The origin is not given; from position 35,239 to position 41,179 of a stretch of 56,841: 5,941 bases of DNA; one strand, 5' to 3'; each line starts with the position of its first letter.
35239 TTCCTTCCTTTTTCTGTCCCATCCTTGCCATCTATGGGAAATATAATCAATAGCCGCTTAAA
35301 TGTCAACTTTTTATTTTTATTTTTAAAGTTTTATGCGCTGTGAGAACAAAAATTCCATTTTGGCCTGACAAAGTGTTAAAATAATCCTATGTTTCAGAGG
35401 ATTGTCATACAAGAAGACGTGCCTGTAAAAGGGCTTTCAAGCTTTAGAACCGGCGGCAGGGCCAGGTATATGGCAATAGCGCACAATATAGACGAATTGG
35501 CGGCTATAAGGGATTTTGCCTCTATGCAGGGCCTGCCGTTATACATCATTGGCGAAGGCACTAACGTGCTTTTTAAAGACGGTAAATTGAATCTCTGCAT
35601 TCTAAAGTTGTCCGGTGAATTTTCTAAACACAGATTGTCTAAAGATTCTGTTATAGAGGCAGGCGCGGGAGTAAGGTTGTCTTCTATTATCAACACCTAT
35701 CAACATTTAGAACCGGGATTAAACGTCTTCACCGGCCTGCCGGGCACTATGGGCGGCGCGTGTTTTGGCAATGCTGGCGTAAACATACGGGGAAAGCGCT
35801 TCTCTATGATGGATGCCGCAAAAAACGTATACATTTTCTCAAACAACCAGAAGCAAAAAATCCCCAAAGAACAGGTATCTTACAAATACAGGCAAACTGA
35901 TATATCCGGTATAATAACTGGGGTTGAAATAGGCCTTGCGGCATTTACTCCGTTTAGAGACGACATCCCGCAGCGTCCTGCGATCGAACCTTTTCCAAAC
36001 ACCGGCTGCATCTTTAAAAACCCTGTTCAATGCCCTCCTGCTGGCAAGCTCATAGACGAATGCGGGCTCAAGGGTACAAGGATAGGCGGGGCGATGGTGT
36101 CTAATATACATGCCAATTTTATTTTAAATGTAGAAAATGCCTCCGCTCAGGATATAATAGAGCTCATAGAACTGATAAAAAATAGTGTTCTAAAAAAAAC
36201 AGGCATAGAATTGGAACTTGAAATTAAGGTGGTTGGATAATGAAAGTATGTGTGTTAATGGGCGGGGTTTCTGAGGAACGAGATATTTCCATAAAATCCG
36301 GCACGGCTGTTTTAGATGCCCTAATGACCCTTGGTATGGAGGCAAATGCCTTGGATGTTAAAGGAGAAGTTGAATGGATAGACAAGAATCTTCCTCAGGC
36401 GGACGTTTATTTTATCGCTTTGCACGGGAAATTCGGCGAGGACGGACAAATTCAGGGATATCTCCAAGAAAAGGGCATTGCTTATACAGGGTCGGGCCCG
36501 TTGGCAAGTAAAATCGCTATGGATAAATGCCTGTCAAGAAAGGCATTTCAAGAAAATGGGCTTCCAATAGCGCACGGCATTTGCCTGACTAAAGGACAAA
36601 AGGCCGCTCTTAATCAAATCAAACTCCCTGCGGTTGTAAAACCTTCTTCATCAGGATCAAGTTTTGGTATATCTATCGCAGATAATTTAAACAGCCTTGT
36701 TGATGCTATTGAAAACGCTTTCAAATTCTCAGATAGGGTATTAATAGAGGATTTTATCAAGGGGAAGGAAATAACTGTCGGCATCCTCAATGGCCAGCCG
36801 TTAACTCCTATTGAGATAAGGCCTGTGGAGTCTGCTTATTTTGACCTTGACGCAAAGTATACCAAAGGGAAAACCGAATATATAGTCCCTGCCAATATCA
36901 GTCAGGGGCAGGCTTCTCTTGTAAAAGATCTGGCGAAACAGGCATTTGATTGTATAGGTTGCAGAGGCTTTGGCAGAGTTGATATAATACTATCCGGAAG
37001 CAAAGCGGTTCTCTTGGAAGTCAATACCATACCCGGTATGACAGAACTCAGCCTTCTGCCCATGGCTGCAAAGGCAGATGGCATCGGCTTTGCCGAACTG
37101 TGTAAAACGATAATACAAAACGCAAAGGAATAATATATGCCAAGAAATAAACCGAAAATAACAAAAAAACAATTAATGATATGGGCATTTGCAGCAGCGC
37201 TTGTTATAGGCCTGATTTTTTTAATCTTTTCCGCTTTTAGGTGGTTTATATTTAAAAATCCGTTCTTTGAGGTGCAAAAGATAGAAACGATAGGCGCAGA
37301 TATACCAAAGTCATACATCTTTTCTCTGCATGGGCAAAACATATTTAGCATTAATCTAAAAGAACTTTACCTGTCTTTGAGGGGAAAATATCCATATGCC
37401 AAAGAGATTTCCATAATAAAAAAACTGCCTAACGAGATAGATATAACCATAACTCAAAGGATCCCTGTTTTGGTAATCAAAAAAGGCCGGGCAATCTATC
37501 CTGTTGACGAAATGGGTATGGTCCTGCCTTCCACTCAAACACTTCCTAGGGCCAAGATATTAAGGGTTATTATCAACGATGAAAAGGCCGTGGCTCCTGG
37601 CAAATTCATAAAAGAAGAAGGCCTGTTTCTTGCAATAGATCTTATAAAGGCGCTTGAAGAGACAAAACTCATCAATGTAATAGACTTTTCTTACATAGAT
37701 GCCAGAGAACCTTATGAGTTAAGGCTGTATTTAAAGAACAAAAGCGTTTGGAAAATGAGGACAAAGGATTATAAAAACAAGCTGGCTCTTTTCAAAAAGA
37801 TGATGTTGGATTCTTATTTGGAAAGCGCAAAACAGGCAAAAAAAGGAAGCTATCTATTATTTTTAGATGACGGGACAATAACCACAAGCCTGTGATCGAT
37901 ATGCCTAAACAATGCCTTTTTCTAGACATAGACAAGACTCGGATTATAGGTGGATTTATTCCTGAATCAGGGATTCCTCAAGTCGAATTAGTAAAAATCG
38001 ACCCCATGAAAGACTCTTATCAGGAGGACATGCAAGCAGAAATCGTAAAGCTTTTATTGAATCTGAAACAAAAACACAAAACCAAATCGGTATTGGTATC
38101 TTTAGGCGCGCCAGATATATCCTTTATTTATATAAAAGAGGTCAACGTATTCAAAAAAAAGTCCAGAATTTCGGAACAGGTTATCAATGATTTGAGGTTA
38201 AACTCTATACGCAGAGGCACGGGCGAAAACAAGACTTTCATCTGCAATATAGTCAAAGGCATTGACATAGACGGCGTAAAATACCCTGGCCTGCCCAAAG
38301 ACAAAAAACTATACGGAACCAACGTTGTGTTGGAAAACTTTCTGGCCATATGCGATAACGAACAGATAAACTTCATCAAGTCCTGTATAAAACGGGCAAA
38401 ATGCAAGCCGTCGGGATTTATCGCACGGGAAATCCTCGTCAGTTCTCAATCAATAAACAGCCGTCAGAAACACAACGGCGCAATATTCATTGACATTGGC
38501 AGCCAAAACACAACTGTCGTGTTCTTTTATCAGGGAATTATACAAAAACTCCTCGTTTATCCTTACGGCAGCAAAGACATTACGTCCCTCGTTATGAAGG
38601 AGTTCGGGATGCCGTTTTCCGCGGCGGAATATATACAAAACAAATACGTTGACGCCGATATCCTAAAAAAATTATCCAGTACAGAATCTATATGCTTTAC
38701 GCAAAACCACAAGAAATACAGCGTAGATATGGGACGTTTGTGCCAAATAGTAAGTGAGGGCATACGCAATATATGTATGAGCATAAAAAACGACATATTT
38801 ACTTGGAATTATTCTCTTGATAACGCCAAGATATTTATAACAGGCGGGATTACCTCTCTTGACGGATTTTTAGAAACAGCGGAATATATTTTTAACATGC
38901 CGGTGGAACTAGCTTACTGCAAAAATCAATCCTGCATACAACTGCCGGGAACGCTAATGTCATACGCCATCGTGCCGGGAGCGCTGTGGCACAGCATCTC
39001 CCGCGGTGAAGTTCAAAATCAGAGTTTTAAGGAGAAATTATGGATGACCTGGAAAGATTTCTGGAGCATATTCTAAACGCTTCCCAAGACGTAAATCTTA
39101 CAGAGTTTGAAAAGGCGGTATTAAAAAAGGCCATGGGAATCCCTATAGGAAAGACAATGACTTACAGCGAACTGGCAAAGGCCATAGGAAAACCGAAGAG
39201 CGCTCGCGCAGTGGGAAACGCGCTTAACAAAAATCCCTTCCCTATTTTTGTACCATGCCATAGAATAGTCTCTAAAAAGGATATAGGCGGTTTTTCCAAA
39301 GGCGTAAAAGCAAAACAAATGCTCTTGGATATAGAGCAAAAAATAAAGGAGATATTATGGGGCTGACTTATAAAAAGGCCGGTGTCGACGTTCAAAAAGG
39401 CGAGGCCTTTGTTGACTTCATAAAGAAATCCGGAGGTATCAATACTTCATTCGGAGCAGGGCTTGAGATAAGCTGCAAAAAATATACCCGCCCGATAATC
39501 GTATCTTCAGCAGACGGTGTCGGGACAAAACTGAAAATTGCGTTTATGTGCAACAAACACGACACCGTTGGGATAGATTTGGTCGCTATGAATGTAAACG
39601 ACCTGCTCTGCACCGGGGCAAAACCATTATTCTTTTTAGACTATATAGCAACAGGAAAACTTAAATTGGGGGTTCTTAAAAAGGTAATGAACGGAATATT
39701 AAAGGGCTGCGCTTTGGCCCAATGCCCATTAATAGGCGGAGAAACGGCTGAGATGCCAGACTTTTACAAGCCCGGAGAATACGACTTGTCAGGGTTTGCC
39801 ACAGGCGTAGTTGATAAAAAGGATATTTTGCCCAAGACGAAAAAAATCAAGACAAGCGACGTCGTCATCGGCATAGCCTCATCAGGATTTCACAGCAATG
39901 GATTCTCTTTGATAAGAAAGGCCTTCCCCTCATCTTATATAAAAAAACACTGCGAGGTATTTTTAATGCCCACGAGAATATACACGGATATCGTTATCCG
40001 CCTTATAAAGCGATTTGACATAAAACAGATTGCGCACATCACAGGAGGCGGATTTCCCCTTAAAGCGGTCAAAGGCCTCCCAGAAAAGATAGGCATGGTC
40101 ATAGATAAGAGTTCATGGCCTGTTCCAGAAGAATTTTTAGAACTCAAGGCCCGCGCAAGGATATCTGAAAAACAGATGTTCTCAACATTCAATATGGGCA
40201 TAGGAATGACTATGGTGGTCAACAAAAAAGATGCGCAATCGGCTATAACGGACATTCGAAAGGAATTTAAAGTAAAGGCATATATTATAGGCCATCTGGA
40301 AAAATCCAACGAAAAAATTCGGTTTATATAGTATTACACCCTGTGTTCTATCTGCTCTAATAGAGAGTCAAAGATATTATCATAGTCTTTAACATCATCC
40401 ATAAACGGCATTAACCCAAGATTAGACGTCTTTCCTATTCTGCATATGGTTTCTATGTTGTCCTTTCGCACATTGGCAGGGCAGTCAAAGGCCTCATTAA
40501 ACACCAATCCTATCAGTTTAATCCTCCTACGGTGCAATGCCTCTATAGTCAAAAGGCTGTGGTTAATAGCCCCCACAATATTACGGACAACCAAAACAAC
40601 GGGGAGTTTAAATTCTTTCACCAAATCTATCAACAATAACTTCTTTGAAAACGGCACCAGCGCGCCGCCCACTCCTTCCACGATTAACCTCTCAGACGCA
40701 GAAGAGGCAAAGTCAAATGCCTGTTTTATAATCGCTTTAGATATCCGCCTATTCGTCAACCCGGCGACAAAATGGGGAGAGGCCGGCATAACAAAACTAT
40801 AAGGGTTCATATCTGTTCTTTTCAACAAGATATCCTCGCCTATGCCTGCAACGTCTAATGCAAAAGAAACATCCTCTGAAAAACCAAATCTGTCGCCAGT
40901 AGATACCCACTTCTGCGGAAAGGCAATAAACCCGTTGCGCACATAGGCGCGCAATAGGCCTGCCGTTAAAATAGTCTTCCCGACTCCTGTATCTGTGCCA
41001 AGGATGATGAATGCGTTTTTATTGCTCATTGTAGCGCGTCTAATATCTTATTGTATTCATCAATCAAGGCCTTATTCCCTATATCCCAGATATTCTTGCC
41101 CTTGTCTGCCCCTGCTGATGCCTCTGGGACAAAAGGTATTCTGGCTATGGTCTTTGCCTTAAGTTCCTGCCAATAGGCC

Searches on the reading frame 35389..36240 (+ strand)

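Call 19: search_protein_families(library=pfam, proteins=[window:35389-36240:+])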
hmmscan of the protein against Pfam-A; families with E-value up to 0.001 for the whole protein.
window:35389-36240:+ (283 aa): 2 families
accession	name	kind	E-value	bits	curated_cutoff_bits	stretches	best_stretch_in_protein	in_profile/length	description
PF02873.21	MurB_C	-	1.1e-29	103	27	1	201-282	18-99/99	UDP-N-acetylenolpyruvoylglucosamine reductase, C-terminal domain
PF01565.28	FAD_binding_4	-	1.4e-10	41.5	26.4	1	27-131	3-110/139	FAD binding domain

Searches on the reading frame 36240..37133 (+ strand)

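Call 19: search_protein_families(library=pfam, proteins=[window:36240-37133:+])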
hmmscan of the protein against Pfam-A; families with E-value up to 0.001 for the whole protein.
window:36240-37133:+ (297 aa): 8 families
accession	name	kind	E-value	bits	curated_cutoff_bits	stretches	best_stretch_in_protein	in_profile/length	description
PF07478.18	Dala_Dala_lig_C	-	1.5e-50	172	24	1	120-293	19-204/204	D-ala D-ala ligase C-terminus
PF01820.27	Dala_Dala_lig_N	-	4.2e-20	72.9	34.6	2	50-85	86-121/121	D-ala D-ala ligase N-terminus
PF02655.19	ATP-grasp_3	-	1.6e-11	45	23.2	1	94-263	2-155/160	ATP-grasp domain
PF02786.22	CPSase_L_D2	-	1.4e-07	31.7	19.8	1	95-263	1-178/211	Carbamoyl-phosphate synthase L chain, ATP binding domain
PF02222.28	ATP-grasp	-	3.2e-05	24.1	27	1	102-260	2-158/179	ATP-grasp domain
PF13535.11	ATP-grasp_4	-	4.8e-05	23.5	27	1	127-253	1-139/160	ATP-grasp domain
PF01071.24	GARS_A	-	5.4e-05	23.6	27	1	95-186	2-103/194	Phosphoribosylglycinamide synthetase, ATP-grasp (A) domain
PF08443.16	RimK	-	0.00073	19.6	21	0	120-270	30-172/188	RimK-like ATP-grasp domain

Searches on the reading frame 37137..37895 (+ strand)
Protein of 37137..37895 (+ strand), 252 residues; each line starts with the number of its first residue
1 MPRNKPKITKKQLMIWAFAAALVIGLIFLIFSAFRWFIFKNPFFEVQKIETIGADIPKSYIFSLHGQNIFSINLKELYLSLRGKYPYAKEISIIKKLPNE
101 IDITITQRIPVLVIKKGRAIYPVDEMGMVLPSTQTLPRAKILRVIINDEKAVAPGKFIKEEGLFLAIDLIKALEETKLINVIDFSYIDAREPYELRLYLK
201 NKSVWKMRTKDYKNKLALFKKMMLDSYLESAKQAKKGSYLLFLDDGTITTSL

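Call 19: search_protein_families(library=pfam, proteins=[window:37137-37895:+])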
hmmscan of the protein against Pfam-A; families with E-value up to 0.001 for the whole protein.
window:37137-37895:+ (252 aa): 1 family
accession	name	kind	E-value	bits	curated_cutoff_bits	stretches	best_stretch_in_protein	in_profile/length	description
PF08478.15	POTRA_1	-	0.00069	20.3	23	0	66-108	28-69/69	POTRA domain, FtsQ-type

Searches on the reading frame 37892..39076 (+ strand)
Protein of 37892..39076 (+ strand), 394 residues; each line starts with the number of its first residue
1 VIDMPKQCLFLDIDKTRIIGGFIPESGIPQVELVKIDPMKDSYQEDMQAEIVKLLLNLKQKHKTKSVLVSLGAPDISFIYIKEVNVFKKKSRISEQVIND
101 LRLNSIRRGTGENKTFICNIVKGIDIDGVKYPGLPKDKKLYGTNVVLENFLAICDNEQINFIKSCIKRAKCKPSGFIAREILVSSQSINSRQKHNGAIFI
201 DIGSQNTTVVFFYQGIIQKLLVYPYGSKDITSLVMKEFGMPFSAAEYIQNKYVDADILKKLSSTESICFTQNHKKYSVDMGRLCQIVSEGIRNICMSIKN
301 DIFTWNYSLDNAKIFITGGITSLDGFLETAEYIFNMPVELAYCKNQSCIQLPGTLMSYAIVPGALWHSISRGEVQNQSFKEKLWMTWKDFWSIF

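Call 19: search_protein_families(library=pfam, proteins=[window:37892-39076:+])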
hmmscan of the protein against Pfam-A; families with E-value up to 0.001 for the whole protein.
window:37892-39076:+ (394 aa): 1 family
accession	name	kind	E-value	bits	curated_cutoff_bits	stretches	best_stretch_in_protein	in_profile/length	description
PF14450.12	FtsA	-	1.3e-12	48.6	31.8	1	199-347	2-116/127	Cell division protein FtsA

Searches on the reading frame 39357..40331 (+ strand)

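Call 19: search_protein_families(library=pfam, proteins=[window:39357-40331:+])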
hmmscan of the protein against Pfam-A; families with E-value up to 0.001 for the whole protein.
window:39357-40331:+ (324 aa): 2 families
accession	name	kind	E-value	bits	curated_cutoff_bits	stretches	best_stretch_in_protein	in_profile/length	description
PF00586.29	AIRS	-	5.8e-25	88.3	24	1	48-152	15-112/112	AIR synthase related protein, N-terminal domain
PF02769.27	AIRS_C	-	6.3e-20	72.4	23.1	1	168-319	4-150/156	AIR synthase related protein, C-terminal domain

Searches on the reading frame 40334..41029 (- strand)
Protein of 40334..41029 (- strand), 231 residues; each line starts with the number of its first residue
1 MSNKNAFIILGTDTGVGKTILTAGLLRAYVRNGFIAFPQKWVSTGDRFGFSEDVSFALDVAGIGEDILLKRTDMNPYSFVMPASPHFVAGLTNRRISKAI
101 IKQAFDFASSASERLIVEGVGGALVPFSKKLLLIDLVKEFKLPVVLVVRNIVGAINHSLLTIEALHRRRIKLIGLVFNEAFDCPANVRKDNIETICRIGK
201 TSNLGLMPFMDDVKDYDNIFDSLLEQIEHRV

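Call 118: search_protein_families(library=pfam, proteins=[window:40334-41029:-], max_evalue=0.001)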
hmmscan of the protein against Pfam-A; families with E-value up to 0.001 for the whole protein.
window:40334-41029:- (231 aa): 2 families
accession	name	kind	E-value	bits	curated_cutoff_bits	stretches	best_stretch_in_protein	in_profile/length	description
PF13500.12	AAA_26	-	3e-34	119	27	1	6-214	2-195/198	AAA domain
PF01656.29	CbiA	-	5.1e-07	30.1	25.4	0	8-34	2-28/125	CobQ/CobB/MinD/ParA nucleotide binding domain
